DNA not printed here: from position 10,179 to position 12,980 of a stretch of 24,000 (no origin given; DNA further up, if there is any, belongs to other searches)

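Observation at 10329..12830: ATPase architecture: centrally placed CPVC zinc hook plus a roughly 185-aa C-terminal extension ending in a second Zn ribbon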

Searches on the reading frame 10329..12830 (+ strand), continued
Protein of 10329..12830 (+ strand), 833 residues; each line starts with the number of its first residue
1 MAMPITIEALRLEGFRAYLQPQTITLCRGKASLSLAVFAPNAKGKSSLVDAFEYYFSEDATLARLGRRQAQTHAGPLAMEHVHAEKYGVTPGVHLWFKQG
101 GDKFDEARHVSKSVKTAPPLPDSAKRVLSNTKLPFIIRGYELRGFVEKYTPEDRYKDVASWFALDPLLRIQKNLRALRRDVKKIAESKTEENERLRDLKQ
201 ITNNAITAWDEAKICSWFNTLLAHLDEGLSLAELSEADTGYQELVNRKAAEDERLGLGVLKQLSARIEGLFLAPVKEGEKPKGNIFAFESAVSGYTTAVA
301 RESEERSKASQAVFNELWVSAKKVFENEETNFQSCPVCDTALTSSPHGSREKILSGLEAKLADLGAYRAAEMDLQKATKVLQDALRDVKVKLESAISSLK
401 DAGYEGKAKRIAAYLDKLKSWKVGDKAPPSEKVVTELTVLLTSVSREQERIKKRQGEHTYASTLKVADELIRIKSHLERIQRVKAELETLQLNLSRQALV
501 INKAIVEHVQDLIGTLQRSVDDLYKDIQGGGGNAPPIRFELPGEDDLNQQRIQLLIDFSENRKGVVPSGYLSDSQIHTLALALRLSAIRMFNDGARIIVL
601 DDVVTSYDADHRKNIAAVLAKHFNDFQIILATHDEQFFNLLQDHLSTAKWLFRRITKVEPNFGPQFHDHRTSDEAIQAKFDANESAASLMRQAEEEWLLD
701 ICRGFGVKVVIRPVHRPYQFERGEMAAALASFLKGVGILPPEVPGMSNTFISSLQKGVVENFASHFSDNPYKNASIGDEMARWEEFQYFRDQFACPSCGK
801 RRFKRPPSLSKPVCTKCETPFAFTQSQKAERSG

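Call 23: fold_search(model_id=the predicted structure, library=pdb)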
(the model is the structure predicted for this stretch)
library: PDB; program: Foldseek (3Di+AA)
matches with E <= 10: 1219; with E <= 0.001: 158
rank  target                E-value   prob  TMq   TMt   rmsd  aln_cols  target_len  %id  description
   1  7zr1_D                2.7e-12  1.00  0.31  0.33  82.0       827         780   14  Chaetomium thermophilum Mre11-Rad50-Nbs1 complex bound to ATPyS (composite structure) (released 2023-01-11)
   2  7zr1_C                7.0e-12  1.00  0.29  0.30  74.7       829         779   14  Chaetomium thermophilum Mre11-Rad50-Nbs1 complex bound to ATPyS (composite structure) (released 2023-01-11)
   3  9f5w_B                6.4e-10  1.00  0.34  0.50  25.7       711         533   11  Human condensin II - M18BP1 complex (released 2025-07-02)
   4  9q9m_A                1.1e-09  1.00  0.30  0.51  21.4       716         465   12  Cryo-EM structure of human Mre11-Rad50-Nbs1 (MRN) complex bound to DNA and telomeric factor TRF2 (released 2025-10-01)
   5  9q9k_A                1.4e-09  1.00  0.30  0.49  15.0       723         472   12  Cryo-EM structure of human Mre11-Rad50 (MR) complex bound to DNA and telomeric factor TRF2 fragment (438-542) (released 2025-10-01)
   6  9q9j_B                5.3e-09  1.00  0.30  0.49  22.1       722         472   12  Cryo-EM structure of human Mre11-Rad50-Nbs1 (MRN) complex bound to DNA and telomeric factor TRF2 fragment (438-542) (released 2025-10-01)
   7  6yvv_B                5.3e-09  1.00  0.32  0.53  24.1       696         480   12  Condensin complex from S.cerevisiae ATP-free apo bridged state (released 2020-07-15)
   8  7qen_A                5.9e-09  1.00  0.30  0.50  20.7       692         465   10  S.c. Condensin core in DNA- and ATP-bound state (released 2022-06-15)
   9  9q9m_B                6.2e-09  1.00  0.30  0.50  20.8       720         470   12  Cryo-EM structure of human Mre11-Rad50-Nbs1 (MRN) complex bound to DNA and telomeric factor TRF2 (released 2025-10-01)
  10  9q9h_A                6.5e-09  1.00  0.31  0.49  22.1       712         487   12  Cryo-EM structure of human Mre11-Rad50 complex bound to DNA (released 2025-10-01)
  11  9q9i_B                7.1e-09  1.00  0.30  0.50  20.9       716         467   12  Cryo-EM structure of human Mre11-Rad50-Nbs1 complex bound to DNA (released 2025-10-01)
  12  7q2x_A                7.4e-09  1.00  0.27  0.49  22.6       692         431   12  Cryo-EM structure of clamped S.cerevisiae condensin-DNA complex (Form I) (released 2022-03-23)
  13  7w1m_B                1.1e-08  1.00  0.29  0.41  27.0       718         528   13  Cryo-EM structure of human cohesin-CTCF-DNA complex (released 2023-05-31)
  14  9uxh_F                1.7e-08  1.00  0.34  0.40  11.8       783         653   13  type II Lamassu, LmuACB with DNA (released 2026-03-25)
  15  6qj1                  2.1e-08  1.00  0.26  0.48  20.8       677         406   12  Crystal structure of the C. thermophilum condensin Smc2 ATPase head (crystal from I) (released 2019-07-03)
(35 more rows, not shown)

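Call 27: search_protein_families(library=pfam, proteins=[L020:10543-12879:+, L034:10485-11204:+, L022:7685-8008:+, L002:7715-8011:+], max_evalue=1)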
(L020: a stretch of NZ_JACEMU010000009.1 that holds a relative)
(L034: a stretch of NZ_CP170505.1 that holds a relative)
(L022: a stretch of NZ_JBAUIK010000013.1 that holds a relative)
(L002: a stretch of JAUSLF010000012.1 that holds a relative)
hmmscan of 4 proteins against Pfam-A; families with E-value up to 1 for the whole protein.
L020:10543-12879:+ (778 aa): 5 families
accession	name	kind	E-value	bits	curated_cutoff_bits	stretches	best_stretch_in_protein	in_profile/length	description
PF20720.3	nSTAND3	-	4.3e-36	124.4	27.2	1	206-363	1-155/155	Novel STAND NTPase 3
PF04471.18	Mrr_cat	-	0.0013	19.2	21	1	33-132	2-92/115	Restriction endonuclease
PF13191.12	AAA_16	-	0.071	14.1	32.6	1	211-247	11-49/167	AAA ATPase domain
PF05852.16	DUF848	-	0.14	12.7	25.3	1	715-760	93-138/145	Gammaherpesvirus protein of unknown function (DUF848)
PF10414.14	CysG_dimeriser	-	0.21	11.8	23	0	718-738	8-28/58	Sirohaem synthase dimerisation region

L034:10485-11204:+ (239 aa): 1 family
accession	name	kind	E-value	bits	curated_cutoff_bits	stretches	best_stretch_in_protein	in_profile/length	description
PF11523.13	DUF3223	-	1.3e-21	77.3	21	1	26-97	1-75/75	Protein of unknown function (DUF3223)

L022:7685-8008:+ (107 aa): 0 families

L002:7715-8011:+ (98 aa): 1 family
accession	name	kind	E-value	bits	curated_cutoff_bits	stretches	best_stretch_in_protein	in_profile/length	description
PF08429.16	PLU-1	-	0.0066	16.1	28.5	1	16-90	236-306/338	PLU-1-like protein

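Call 43: search_solved_structures(query=A1, max_evalue=0.01)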
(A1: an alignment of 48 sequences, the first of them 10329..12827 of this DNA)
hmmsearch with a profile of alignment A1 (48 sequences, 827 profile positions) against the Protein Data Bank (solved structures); distinct sequences matched with E-value up to 0.01: 20.
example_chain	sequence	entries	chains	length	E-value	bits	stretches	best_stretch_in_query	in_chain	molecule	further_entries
5da9_A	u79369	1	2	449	1.1e-09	39.9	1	473-639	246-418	Putative uncharacterized protein,Putative uncharacterized protein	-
5dac_A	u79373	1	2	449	1.7e-09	39.3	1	473-639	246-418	Putative uncharacterized protein,Putative uncharacterized protein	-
3qku_A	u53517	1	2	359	5.6e-06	27.7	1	565-633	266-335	DNA double-strand break repair rad50 ATPase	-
3qkt_A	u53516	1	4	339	7.3e-05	24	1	564-633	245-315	DNA double-strand break repair rad50 ATPase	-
4nck_A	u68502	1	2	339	9.3e-05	23.7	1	566-633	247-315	DNA double-strand break repair Rad50 ATPase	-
3qkr_B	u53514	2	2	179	9.6e-05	23.6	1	564-633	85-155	DNA double-strand break repair rad50 ATPase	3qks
1ii8_B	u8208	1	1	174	0.00014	23.1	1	564-633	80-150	Rad50 ABC-ATPase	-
1f2t_B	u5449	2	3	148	0.0002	22.6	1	564-633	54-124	RAD50 ABC-ATPASE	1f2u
1us8_B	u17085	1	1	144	0.0007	20.8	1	575-633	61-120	DNA DOUBLE-STRAND BREAK REPAIR RAD50 ATPASE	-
4nch_A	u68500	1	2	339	0.00077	20.7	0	566-633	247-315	DNA double-strand break repair Rad50 ATPase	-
5z69_A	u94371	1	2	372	0.001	20.2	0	567-623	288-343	DNA replication and repair protein RecF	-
4nci_A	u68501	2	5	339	0.0012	20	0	565-633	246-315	DNA double-strand break repair Rad50 ATPase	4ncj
9f5w_A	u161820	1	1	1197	0.0017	19.6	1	568-636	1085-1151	Structural maintenance of chromosomes protein 2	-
5z68_A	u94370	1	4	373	0.0017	19.5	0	567-623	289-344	DNA replication and repair protein RecF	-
5z67_A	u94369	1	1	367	0.0017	19.5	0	567-623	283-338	DNA replication and repair protein RecF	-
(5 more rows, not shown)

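Call 51: search_protein_families(library=pfam, proteins=[L045:4575-7025:+, L035:10479-13136:+, L038:7183-9798:+, L066:10488-13109:+, L078:10429-13122:+, L077:10556-13534:+, L039:10450-12864:+, L059:10485-11243:+, L072:10481-11170:+, L052:10479-10925:+], max_evalue=0.001)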
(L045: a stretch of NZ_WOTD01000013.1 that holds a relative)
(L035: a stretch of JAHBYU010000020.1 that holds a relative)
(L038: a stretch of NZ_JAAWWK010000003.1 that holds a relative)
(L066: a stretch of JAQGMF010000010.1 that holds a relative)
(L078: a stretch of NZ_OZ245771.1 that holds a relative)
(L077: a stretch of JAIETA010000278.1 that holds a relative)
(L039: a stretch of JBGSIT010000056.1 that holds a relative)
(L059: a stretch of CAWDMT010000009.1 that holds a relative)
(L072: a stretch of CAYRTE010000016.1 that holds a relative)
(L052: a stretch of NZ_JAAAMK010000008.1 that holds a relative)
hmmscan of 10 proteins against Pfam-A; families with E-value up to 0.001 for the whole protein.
L045:4575-7025:+ (816 aa): 2 families
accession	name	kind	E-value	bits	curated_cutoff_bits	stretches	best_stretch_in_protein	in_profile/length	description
PF20720.3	nSTAND3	-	1.6e-35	122.5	27.2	1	243-400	1-155/155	Novel STAND NTPase 3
PF04471.18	Mrr_cat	-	0.00069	20.2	21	0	70-172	2-95/115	Restriction endonuclease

L035:10479-13136:+ (885 aa): 3 families
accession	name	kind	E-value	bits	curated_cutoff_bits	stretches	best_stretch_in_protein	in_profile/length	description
PF24391.1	HD-CE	-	1.8e-51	175.8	27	1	65-327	1-262/263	HD-CE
PF13589.12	HATPase_c_3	-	3.3e-07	30.9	25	1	394-509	4-97/137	Histidine kinase-, DNA gyrase B-, and HSP90-like ATPase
PF02518.31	HATPase_c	-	4e-05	24.4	26.4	1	396-464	9-63/111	Histidine kinase-, DNA gyrase B-, and HSP90-like ATPase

L038:7183-9798:+ (871 aa): 3 families
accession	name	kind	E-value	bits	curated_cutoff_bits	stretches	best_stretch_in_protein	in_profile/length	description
PF24391.1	HD-CE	-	9.5e-54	183.3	27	1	55-317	1-262/263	HD-CE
PF13589.12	HATPase_c_3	-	4.2e-07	30.5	25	1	384-499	4-97/137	Histidine kinase-, DNA gyrase B-, and HSP90-like ATPase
PF02518.31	HATPase_c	-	0.00035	21.4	26.4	1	386-481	9-78/111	Histidine kinase-, DNA gyrase B-, and HSP90-like ATPase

L066:10488-13109:+ (873 aa): 3 families
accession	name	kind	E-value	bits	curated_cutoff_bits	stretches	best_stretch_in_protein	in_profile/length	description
PF24391.1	HD-CE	-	1e-53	183.2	27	1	55-317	1-262/263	HD-CE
PF13589.12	HATPase_c_3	-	3.5e-09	37.2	25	1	384-499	4-97/137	Histidine kinase-, DNA gyrase B-, and HSP90-like ATPase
PF02518.31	HATPase_c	-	1.6e-05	25.7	26.4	1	386-483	9-80/111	Histidine kinase-, DNA gyrase B-, and HSP90-like ATPase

L078:10429-13122:+ (897 aa): 3 families
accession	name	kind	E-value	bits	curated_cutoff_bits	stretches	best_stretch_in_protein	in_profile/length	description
PF24391.1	HD-CE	-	4.3e-52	177.8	27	1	83-344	1-262/263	HD-CE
PF13589.12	HATPase_c_3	-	1.5e-07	31.9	25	1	411-526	4-97/137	Histidine kinase-, DNA gyrase B-, and HSP90-like ATPase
PF02518.31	HATPase_c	-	3.5e-05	24.6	26.4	1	413-485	9-64/111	Histidine kinase-, DNA gyrase B-, and HSP90-like ATPase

L077:10556-13534:+ (992 aa): 9 families
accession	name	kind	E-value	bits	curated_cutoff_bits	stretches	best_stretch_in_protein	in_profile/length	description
PF05362.19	Lon_C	-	8.6e-80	267.6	21.1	1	789-990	3-204/205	Lon protease (S16) C-terminal proteolytic domain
PF02190.22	LON_substr_bdg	-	3.1e-43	148.5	28.7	1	229-419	2-199/200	ATP-dependent protease La (LON) substrate-binding domain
PF00004.35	AAA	-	5.9e-24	85.4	21.2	1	570-709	1-128/131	ATPase family associated with various cellular activities (AAA)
PF22667.2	Lon_lid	-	4.3e-20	71.6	27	1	731-783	1-54/57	Lon protease AAA+ ATPase lid domain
PF07728.20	AAA_5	-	5.2e-08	33.4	22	1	570-703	2-138/139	AAA domain (dynein-related subfamily)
PF13541.12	ChlI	-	9.8e-06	25.9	27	1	835-958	5-121/121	Subunit ChlI of Mg-chelatase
PF07724.20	AAA_2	-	6.3e-05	23.5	27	1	571-692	7-125/166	AAA domain (Cdc48 subfamily)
PF05496.18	RuvB_N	-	0.00042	20.6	27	0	570-604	36-70/159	Holliday junction DNA helicase RuvB P-loop domain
PF08298.17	AAA_PrkA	-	0.00061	19.4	25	1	539-592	58-110/358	PrkA AAA domain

L039:10450-12864:+ (804 aa): 1 family
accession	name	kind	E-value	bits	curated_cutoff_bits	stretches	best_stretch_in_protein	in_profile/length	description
PF20720.3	nSTAND3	-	5.8e-36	124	27.2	1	231-388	1-155/155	Novel STAND NTPase 3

L059:10485-11243:+ (252 aa): 1 family
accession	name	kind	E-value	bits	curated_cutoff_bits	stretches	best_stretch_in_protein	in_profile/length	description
PF11523.13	DUF3223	-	2.7e-22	79.5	21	1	26-97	1-75/75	Protein of unknown function (DUF3223)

L072:10481-11170:+ (229 aa): 1 family
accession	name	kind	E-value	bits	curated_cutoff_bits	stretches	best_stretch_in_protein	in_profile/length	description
PF11523.13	DUF3223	-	2.7e-18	66.7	21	1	25-94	2-74/75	Protein of unknown function (DUF3223)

L052:10479-10925:+ (148 aa): 1 family
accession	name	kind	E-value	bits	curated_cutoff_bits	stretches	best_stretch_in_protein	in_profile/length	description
PF24391.1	HD-CE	-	1.1e-15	58.5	27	1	65-127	1-65/263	HD-CE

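Call 80: search_protein_families(library=pfam, proteins=[L002:5215-7725:+, L080:4912-7743:+, L070:1892-7495:+, L034:5103-7481:+, L029:4926-7544:+, L075:4611-7241:+, L044:1024-3435:+, L059:6288-7646:+, L038:3635-4369:+, L007:5738-7156:+], max_evalue=0.001)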
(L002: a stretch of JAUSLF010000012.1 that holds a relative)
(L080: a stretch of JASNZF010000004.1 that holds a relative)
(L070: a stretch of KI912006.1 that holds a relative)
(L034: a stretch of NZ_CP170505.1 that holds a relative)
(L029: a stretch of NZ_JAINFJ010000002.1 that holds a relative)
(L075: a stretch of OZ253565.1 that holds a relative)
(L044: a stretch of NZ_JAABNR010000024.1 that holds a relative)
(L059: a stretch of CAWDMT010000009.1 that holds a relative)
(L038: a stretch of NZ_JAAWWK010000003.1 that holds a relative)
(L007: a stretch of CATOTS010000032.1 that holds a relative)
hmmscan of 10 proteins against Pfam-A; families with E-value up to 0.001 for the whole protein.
L002:5215-7725:+ (836 aa): 1 family
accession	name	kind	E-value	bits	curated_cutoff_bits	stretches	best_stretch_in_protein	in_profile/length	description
PF01555.25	N6_N4_Mtase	-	1.2e-37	130.4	26.7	1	158-462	2-218/221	DNA methylase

L080:4912-7743:+ (943 aa): 1 family
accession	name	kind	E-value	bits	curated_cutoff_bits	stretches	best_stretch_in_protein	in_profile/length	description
PF01555.25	N6_N4_Mtase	-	4.8e-27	95.8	26.7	1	162-493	1-217/221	DNA methylase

L070:1892-7495:+ (1867 aa): 9 families
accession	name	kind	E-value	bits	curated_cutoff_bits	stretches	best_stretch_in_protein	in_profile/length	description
PF13195.11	DUF4011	-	1.1e-42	146.2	22.2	1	30-209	1-158/158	Protein of unknown function (DUF4011)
PF18741.7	MTES_1575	-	1.6e-38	131.1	38.2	1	1526-1623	1-96/96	REase_MTES_1575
PF11784.13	DUF3320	-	1.5e-15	57.3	25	1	1686-1732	2-49/50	Protein of unknown function (DUF3320)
PF13086.12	AAA_11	-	3.4e-14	53.7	27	2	1220-1259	213-253/257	AAA domain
PF13087.12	AAA_12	-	3.7e-11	43.4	27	1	1295-1479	15-191/195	AAA domain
PF13604.12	AAA_30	-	2.6e-08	34.2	27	1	324-384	5-67/191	AAA domain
PF13245.12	AAA_19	-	1.4e-07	32.2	25.1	0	325-383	1-61/134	AAA domain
PF01443.25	Viral_helicase1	-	0.00021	21.6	21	0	1214-1258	51-99/228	Viral superfamily 1 RNA helicase core domain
PF13191.12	AAA_16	-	0.00061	20.8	32.6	1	328-479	15-140/167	AAA ATPase domain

L034:5103-7481:+ (792 aa): 3 families
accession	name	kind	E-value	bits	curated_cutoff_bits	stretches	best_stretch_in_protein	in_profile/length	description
PF00270.35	DEAD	-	1.6e-30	106.4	26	1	80-250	1-161/167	DEAD/DEAH box helicase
PF00271.37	Helicase_C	-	1.2e-17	64.6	23.5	1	319-429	7-109/110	Helicase conserved C-terminal domain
PF04851.21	ResIII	-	1.8e-06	28.4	22.5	1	78-249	3-162/164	Type III restriction enzyme, res subunit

L029:4926-7544:+ (872 aa): 4 families
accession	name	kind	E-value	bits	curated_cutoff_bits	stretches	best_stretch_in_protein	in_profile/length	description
PF02463.25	SMC_N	-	1.3e-10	41.6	40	1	289-853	109-204/220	RecF/RecN/SMC N terminal domain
PF13558.12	SbcC_Walker_B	-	4.3e-05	24.1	27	1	775-833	26-89/90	SbcC/RAD50-like, Walker B motif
PF13514.12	AAA_27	-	0.0002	21.5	22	1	1-50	1-51/206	AAA domain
PF13476.12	AAA_23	-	0.00039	21.6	27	1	5-277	1-180/201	AAA domain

L075:4611-7241:+ (876 aa): 3 families
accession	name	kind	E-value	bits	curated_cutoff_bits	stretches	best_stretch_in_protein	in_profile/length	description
PF13476.12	AAA_23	-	8.3e-08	33.5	27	1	5-219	1-182/201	AAA domain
PF13175.12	AAA_15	-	5.2e-07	30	32.1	1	1-45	1-44/374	AAA ATPase domain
PF02463.25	SMC_N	-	0.00031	20.7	40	0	3-49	2-49/220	RecF/RecN/SMC N terminal domain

L044:1024-3435:+ (803 aa): 3 families
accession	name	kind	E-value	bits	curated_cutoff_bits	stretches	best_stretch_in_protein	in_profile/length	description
PF02867.20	Ribonuc_red_lgC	-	1.8e-125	420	23.9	1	130-596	2-523/523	Ribonucleotide reductase, barrel domain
PF00317.26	Ribonuc_red_lgN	-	3.1e-13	50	28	1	52-124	5-76/77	Ribonucleotide reductase, all-alpha domain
PF12637.14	TSCPD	-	1.4e-10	41.7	22.8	1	649-741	11-88/88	TSCPD domain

L059:6288-7646:+ (452 aa): 3 families
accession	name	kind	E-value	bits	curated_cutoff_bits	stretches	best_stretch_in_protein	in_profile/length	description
PF00580.27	UvrD-helicase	-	1.6e-12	48.2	23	1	40-140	173-270/271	UvrD/REP helicase N-terminal domain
PF13538.12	UvrD_C_2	-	5.2e-06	26.7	27.4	1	371-426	6-51/52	UvrD-like helicase C-terminal domain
PF13361.12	UvrD_C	-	1.5e-05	25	25.6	1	371-427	291-346/350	UvrD-like helicase C-terminal domain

L038:3635-4369:+ (244 aa): 1 family
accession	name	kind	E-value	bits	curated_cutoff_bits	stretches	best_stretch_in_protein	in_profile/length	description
PF00589.27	Phage_integrase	-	4.9e-20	72.5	27.1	1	72-230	15-169/172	Phage integrase family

L007:5738-7156:+ (472 aa): 1 family
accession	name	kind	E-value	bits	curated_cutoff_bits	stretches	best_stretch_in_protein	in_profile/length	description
PF00899.27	ThiF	-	0.00085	19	28.1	0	209-299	22-102/238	ThiF family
